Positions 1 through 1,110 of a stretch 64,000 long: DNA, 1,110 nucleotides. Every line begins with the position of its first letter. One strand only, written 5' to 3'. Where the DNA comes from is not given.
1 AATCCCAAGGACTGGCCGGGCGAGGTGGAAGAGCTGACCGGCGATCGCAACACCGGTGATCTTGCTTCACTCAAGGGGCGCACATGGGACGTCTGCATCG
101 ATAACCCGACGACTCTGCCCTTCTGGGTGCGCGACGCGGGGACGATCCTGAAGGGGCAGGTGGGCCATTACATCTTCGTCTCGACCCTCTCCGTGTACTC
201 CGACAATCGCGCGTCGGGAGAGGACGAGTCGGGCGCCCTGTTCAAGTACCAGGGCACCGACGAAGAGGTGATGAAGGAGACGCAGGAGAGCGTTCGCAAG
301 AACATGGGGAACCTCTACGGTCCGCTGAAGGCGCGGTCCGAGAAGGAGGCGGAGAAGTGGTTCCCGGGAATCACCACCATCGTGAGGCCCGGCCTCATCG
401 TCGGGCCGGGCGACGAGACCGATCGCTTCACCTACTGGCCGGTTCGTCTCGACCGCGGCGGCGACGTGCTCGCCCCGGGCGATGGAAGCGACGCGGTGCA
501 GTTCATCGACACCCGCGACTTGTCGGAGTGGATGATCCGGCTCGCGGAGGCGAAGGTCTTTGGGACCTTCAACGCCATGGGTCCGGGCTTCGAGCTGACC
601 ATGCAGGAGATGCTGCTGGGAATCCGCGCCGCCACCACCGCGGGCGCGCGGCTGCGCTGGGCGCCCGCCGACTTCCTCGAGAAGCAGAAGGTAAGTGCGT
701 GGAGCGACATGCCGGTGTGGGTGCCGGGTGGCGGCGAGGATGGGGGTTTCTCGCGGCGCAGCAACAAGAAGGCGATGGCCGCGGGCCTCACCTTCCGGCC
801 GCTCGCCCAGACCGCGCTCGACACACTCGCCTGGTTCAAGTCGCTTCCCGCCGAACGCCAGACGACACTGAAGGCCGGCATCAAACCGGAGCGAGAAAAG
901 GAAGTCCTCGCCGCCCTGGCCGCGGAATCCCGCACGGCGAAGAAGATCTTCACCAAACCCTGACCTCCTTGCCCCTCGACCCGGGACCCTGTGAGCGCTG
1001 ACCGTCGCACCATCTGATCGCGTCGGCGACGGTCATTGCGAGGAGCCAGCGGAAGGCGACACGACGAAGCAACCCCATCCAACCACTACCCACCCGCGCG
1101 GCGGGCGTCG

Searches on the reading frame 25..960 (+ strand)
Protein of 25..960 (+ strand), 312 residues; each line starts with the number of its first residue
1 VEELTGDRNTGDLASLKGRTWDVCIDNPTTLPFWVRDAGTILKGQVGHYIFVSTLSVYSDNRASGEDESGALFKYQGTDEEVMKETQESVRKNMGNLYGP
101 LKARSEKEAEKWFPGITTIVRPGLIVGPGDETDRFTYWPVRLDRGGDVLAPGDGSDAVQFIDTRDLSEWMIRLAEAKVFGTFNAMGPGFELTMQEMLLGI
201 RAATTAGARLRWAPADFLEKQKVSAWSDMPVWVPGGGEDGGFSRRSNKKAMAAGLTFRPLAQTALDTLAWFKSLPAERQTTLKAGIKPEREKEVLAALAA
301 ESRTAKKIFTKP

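Call 39: search_protein_families(library=pfam, proteins=[window:25-960:+], max_evalue=0.001)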
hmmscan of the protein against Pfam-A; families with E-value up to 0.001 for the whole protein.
window:25-960:+ (312 aa): 1 family
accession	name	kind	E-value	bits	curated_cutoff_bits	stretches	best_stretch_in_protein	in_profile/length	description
PF01370.27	Epimerase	-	0.00052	19.9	20.9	0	83-177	127-228/240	NAD dependent epimerase/dehydratase family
